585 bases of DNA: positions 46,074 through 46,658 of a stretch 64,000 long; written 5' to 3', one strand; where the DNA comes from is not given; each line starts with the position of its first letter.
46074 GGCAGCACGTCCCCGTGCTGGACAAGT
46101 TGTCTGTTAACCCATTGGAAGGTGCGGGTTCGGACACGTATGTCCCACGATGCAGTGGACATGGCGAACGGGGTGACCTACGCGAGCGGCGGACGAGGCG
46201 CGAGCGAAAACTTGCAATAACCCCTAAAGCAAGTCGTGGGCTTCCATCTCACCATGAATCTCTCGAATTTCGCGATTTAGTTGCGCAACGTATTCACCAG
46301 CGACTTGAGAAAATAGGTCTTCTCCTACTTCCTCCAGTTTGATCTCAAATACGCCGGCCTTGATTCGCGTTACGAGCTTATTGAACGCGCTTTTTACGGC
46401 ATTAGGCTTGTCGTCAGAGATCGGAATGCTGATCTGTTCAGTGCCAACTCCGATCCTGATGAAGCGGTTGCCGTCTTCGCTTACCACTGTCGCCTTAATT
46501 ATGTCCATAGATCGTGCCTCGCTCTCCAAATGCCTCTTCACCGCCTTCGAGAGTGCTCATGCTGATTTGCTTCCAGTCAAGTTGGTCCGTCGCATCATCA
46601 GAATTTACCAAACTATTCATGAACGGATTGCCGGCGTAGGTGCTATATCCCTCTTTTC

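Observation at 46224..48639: PHP phosphoesterase / ABC-ATPase fusion with a translationally coupled 94-aa partner: candidate two-gene defence module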

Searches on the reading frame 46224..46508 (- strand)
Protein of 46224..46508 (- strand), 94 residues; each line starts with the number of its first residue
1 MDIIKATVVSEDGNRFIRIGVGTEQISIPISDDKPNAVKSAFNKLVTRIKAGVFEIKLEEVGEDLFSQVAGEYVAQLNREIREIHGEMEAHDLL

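Call 3: search_protein_families(library=pfam, proteins=[window:46224-46508:-], max_evalue=0.1)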
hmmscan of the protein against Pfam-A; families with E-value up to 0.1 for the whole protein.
window:46224-46508:- (94 aa): 0 families

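Call 4: search_protein_families(library=padloc, proteins=[window:46224-46508:-], max_evalue=0.1)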
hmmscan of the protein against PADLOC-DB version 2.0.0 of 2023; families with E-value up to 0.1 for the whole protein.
window:46224-46508:- (94 aa): 1 family
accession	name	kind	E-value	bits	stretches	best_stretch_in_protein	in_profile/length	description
PDLC03874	LmuC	-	0.042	11.6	1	50-85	109-144/162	-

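Call 5: search_protein_families(library=ncbifam, proteins=[window:46224-46508:-], max_evalue=0.1)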
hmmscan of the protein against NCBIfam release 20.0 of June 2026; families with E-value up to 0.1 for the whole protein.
window:46224-46508:- (94 aa): 0 families

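Call 26: search_solved_structures(query=A2, max_evalue=10)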
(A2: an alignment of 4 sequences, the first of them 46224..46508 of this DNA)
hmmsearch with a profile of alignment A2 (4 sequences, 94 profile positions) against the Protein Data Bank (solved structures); distinct sequences matched with E-value up to 10: 5.
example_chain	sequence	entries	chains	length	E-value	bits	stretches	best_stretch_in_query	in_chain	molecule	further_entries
5m86_A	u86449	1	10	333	0.29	14.5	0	32-64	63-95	Ta1207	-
9if7_LW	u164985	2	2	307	0.85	13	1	50-89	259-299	U2 small nuclear ribonucleoprotein 40K, putative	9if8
7ymd_A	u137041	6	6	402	1.1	12.6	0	28-54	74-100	Non-structural maintenance of chromosome element 4 | Non-structural maintenance of chromosomes element 4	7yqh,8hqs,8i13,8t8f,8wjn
7tve_G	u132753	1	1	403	1.2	12.5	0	28-54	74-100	Non-structural maintenance of chromosome element 4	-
6zj3_SM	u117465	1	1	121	1.2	12.5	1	23-56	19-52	Ribosomal protein uS10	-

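Call 31: find_homologous_proteins(query=window:46227-46508:-, max_evalue=0.001)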
Query seq(94 aa) (94 aa): 580 proteins with E <= 0.001 among 581 candidates; the best 120 are listed.
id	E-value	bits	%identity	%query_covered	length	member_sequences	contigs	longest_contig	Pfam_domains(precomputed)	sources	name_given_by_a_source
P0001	2.5e-52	192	100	100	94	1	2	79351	-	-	-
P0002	8.8e-33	130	66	100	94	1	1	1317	-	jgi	-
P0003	1.1e-32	130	68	100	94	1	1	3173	-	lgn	-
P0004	1.3e-32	129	68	100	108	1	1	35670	-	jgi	jgi:hypothetical protein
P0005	1.4e-32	129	67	100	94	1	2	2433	-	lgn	-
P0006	1.5e-32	129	66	100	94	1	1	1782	-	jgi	jgi:hypothetical protein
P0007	1.8e-32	129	67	99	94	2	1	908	-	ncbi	-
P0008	2.4e-32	128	67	100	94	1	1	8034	-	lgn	-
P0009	7.0e-32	127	65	100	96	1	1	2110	-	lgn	-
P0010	7.5e-32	127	66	100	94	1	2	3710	-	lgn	-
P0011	7.9e-32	127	68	100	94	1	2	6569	-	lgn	-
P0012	8.9e-32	127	65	100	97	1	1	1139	-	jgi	jgi:hypothetical protein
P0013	9.4e-32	127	67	100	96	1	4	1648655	-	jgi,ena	jgi:hypothetical protein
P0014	1.1e-31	126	66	100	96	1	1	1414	-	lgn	-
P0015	1.2e-31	126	67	100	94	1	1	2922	-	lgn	-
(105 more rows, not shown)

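Call 36: predict_structure(alignment_id=A3)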
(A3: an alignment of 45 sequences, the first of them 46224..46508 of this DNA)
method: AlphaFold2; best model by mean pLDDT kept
length: 94 residues; sequences in the alignment: 45
mean_pLDDT: 85.3   pTM: 0.74
mean pLDDT of the five models: 85.3, 85.1, 85.0, 83.9, 83.8
residues with pLDDT >= 90: 23; 70-90: 70; 50-70: 1; < 50: 0
segments of 3 or more residues with pLDDT < 50: none
pLDDT, mean of each block of 10 residues (from residue 1): 88 86 83 79 85 87 81 91 90 83
secondary structure, 60 per line:
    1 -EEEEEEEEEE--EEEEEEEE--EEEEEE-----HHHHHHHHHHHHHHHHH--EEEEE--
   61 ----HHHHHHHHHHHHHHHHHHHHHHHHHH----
elements in order: E2-11 E14-21 E24-29 H35-51 E54-58 H65-90

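Call 41: fold_search(model_id=the predicted structure, library=pdb)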
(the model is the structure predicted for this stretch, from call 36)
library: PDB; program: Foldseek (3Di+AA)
matches with E <= 10: 1108; with E <= 0.001: 0
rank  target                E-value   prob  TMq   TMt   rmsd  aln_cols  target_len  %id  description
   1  3vqc_B                1.5e-02  0.72  0.34  0.25  12.8       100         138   13  HIV-1 IN core domain in complex with (5-METHYL-3-PHENYL-1,2-OXAZOL-4-YL)METHANOL (released 2013-01-30)
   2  3ao5_A                1.9e-02  0.69  0.33  0.26  13.1       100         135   11  Fragment-based approach to the design of ligands targeting a novel site on HIV-1 integrase (released 2011-03-09)
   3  9o17_AN               2.2e-02  0.92  0.41  0.33   7.2        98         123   13  Cryo-EM structure of Methanosarcina acetivorans 70S ribosome (released 2025-09-24)
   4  3ao2_B                2.8e-02  0.60  0.33  0.26  13.1       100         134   11  Fragment-based approach to the design of ligands targeting a novel site on HIV-1 integrase (released 2011-03-16)
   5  3vq8_B                3.7e-02  0.57  0.33  0.26  13.1       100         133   11  HIV-1 IN core domain in complex with (3R)-3,4-dihydro-2H-chromen-3-ylmethanol (released 2013-01-30)
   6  3vqe_A                3.7e-02  0.57  0.33  0.25  13.1       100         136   11  HIV-1 IN core domain in complex with [1-(4-fluorophenyl)-5-methyl-1H-pyrazol-4-yl]methanol (released 2013-01-30)
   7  3j7a_P                3.9e-02  0.92  0.42  0.34   5.7        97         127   18  Cryo-EM structure of the Plasmodium falciparum 80S ribosome bound to the anti-protozoan drug emetine, small subunit (released 2014-07-16)
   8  7ue1_B                3.9e-02  0.60  0.34  0.24  11.5       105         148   10  HIV-1 Integrase Catalytic Core Domain Mutant (KGD) in Complex with Inhibitor GRL-142 (released 2023-03-22)
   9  20xx                  3.9e-02  0.54  0.32  0.24  13.3       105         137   10  HIV-1 integrase core domain in complex with potent allosteric inhibitors (released 2025-12-31)
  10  5oql_t                4.2e-02  0.72  0.35  0.30   6.6        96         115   17  Cryo-EM structure of the 90S pre-ribosome from Chaetomium thermophilum (released 2017-10-11)
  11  3ao3_B                4.4e-02  0.54  0.33  0.26  13.3       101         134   11  Fragment-based approach to the design of ligands targeting a novel site on HIV-1 integrase (released 2011-03-09)
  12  3wng_A                4.4e-02  0.54  0.33  0.25  13.3       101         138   12  Cyclic hexapeptide PKIDNp in complex with HIV-1 integrase (released 2013-12-25)
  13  6lmq                  4.4e-02  0.51  0.33  0.24  13.2       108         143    9  Crystal structure of HIV-1 integrase catalytic core domain in complex with 2-(tert-butoxy)-2-[3-(3,4-dihydro-2H-1,4-benz (released 2020-09-23)
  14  3vq5_A                4.7e-02  0.51  0.33  0.26  13.0       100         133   11  HIV-1 IN core domain in complex with N-METHYL-1-(4-METHYL-2-PHENYL-1,3-THIAZOL-5-YL)METHANAMINE (released 2013-01-30)
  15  3vqa_B                5.0e-02  0.54  0.34  0.26  13.1       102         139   11  HIV-1 IN core domain in complex with 1-benzothiophen-6-amine 1,1-dioxide (released 2013-01-30)
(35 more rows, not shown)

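Call 48: search_protein_families(library=padloc, alignment_id=A3, max_evalue=10)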
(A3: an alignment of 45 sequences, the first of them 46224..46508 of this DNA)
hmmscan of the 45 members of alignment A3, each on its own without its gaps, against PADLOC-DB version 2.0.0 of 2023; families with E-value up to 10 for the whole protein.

A. member 1, window:46224-46508:- (94 aa): 1 family
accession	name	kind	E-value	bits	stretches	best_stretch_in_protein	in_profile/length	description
PDLC03874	LmuC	-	0.042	11.6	1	50-85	109-144/162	-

B. families by the number of members that match (of 45 scanned): 8 families
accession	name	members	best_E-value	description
PDLC03874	LmuC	35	1.8e-06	-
PDLC03430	REase_II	15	0.00019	Type II restriction enzyme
PDLC03875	LmuC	6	0.0023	-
PDLC02683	DndH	4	0.004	DndH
PDLC03871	LmuC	3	0.011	-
PDLC01973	CARF_m1--CARF_PIN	2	0.0042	-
PDLC04015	PD-Lambda-5_A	1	0.0082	-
PDLC03954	RmrA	1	0.0086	-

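Call 53: search_solved_structures(query=A6, max_evalue=10, show_alignments=3)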
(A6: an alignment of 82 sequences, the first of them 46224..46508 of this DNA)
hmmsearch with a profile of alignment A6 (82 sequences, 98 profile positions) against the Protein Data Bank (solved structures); distinct sequences matched with E-value up to 10: 6.
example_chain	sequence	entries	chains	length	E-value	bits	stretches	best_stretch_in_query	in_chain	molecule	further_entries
9ukw_A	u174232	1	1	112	0.056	16.8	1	4-58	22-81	A339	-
8jsk_A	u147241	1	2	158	0.3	14.4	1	27-80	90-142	PycTIR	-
1ww1_A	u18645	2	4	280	0.57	13.5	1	60-94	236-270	tRNase Z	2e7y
2p9x_A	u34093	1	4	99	0.97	12.8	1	26-87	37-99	Hypothetical protein PH0832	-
4rf6_A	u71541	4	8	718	1.2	12.5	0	8-63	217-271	Arginine kinase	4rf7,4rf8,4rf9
6zj3_SM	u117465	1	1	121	1.4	12.3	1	22-55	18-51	Ribosomal protein uS10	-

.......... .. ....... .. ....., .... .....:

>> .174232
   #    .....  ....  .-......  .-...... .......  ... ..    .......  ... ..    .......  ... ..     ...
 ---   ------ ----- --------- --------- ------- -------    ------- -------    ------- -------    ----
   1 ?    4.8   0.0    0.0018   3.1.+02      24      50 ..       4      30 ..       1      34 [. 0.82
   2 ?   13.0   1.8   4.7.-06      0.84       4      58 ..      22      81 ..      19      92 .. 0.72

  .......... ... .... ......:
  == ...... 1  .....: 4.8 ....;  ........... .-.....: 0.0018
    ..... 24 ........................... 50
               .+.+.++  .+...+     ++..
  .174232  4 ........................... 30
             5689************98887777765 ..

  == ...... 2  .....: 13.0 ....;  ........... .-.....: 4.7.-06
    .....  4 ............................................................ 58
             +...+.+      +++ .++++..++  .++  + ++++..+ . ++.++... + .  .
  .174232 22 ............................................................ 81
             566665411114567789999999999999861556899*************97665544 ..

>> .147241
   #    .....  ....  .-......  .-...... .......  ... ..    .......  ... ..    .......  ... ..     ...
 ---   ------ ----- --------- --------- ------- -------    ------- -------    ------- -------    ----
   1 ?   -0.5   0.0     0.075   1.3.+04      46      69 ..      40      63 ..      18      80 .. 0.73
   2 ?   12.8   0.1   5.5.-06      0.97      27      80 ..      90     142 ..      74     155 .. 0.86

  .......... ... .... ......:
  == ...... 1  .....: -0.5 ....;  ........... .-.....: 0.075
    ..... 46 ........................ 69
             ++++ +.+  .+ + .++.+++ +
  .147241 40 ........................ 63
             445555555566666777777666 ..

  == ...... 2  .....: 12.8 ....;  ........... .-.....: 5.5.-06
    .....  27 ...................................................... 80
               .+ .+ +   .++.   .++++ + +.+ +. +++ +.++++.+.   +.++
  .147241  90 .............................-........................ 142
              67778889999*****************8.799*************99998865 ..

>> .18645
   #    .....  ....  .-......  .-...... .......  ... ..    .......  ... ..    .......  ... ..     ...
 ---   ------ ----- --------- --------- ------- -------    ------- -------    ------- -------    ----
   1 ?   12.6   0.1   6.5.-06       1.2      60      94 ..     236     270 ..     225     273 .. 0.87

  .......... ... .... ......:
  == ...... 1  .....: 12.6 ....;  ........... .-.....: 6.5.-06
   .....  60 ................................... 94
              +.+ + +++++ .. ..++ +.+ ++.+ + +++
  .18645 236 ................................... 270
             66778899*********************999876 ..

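Call 54: search_protein_families(library=padloc, alignment_id=A6, max_evalue=0.01)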
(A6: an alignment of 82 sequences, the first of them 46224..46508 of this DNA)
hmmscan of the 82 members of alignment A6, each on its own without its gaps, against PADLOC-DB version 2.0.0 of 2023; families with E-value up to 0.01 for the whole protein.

A. member 1, window:46224-46508:- (94 aa): 0 families

B. families by the number of members that match (of 82 scanned): 14 families
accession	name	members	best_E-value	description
PDLC03874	LmuC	20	1.6e-05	-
PDLC03430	REase_II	15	1.4e-06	Type II restriction enzyme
PDLC02683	DndH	3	0.0019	DndH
PDLC01973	CARF_m1--CARF_PIN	2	0.0038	-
PDLC04521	PDC-M22A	1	0.00067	-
PDLC01952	CARF9--CARF_HEPN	1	0.0014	-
PDLC04915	PDC-S11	1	0.0016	-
PDLC03774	RT_UG35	1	0.0018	DRT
PDLC01599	Csn2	1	0.0019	CAS-II-A; acquisition_associated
PDLC03871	LmuC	1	0.002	-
PDLC00250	LmuB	1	0.0022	AAA ATPase domain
PDLC03470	REase_II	1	0.0041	Type II restriction enzyme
PDLC02235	AbiEi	1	0.0044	AbiEi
PDLC01833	CARF2--CARF_HEPN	1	0.0055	-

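Call 81: fold_search(model_id=the predicted structure, library=viral)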
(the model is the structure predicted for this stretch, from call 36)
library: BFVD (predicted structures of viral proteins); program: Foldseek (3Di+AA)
matches with E <= 10: 1385; with E <= 0.001: 0
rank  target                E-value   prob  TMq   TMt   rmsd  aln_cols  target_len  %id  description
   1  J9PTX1                9.4e-03  0.96  0.40  0.38   5.8        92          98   17  Uncharacterized protein [Bacillus phage BCD7]
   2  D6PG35                2.0e-02  0.66  0.35  0.18   6.7        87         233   14  (no name in the UniProt tables at hand)
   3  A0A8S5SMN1            3.9e-02  0.60  0.30  0.21  13.6        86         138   16  Uncharacterized protein [Siphoviridae sp. ct7Qv4]
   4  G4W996                4.7e-02  0.75  0.42  0.26   6.2        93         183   17  Uncharacterized protein [Tetrasphaera phage TJE1]
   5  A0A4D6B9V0            5.4e-02  0.60  0.31  0.38   5.4        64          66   11  (no name in the UniProt tables at hand)
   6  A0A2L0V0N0            5.4e-02  0.38  0.29  0.30   9.6        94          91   13  Uncharacterized protein [Agrobacterium phage Atu_ph07]
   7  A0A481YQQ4            5.7e-02  0.47  0.28  0.12   6.1        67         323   16  Uncharacterized protein [Marseillevirus LCMAC101]
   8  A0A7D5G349            6.1e-02  0.38  0.27  0.11  10.2        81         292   21  (no name in the UniProt tables at hand)
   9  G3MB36                6.1e-02  0.33  0.26  0.14   7.9        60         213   12  Gp656 [Bacillus phage G]
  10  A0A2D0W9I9            6.5e-02  0.80  0.31  0.37   4.1        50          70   22  Uncharacterized protein [Bordetella phage FP1]
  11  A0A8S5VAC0            6.5e-02  0.63  0.32  0.38   4.3        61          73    3  Uncharacterized protein (Fragment) [Siphoviridae sp. ct6HQ3]
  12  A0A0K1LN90            6.9e-02  0.85  0.29  0.36   4.5        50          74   22  Uncharacterized protein [Caulobacter phage Seuss]
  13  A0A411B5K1            6.9e-02  0.57  0.33  0.42   4.8        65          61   12  HicB-like antitoxin [Mycobacterium phage Nibb]
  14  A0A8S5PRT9            7.4e-02  0.51  0.35  0.33   9.7        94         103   14  Uncharacterized protein [Siphoviridae sp. ct96x5]
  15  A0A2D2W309            7.9e-02  0.77  0.35  0.33   4.5        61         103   11  Uncharacterized protein [Escherichia phage PGT2]
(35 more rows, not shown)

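Call 84: search_protein_representatives(alignment_id=A3)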
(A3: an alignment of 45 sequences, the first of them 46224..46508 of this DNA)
Query: 45 sequences, 96 profile positions. Proteins with E-value up to 0.001 (for the whole library): 139; up to 1e-10: 86; up to 1e-30: 5. The best 139 are listed.
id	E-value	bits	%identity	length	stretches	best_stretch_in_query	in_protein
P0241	2.4e-37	143.1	-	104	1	1-94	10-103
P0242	7.1e-36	138.3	-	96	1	1-95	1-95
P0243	1.3e-35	137.5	-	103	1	1-95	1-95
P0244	3.3e-32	126.6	-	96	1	1-94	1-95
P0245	7.0e-31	122.3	-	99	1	1-94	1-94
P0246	9.2e-30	118.7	-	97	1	1-95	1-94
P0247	1.1e-29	118.5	-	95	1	1-94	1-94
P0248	1.0e-28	115.4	-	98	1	1-95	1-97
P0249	6.1e-28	112.9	-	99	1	1-95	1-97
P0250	1.1e-27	112.0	-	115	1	1-94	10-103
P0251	1.7e-27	111.5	-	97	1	1-94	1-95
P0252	2.1e-27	111.2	-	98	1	1-95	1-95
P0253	5.5e-27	109.8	-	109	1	1-95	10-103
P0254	3.2e-26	107.4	-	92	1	1-69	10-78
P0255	6.1e-26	106.5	-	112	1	1-95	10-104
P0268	2.4e-22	94.9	-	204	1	6-74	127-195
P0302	7.9e-16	74.1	-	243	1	38-87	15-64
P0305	1.9e-15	72.8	-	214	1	30-94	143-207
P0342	8.0e-07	45.2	-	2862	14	15-59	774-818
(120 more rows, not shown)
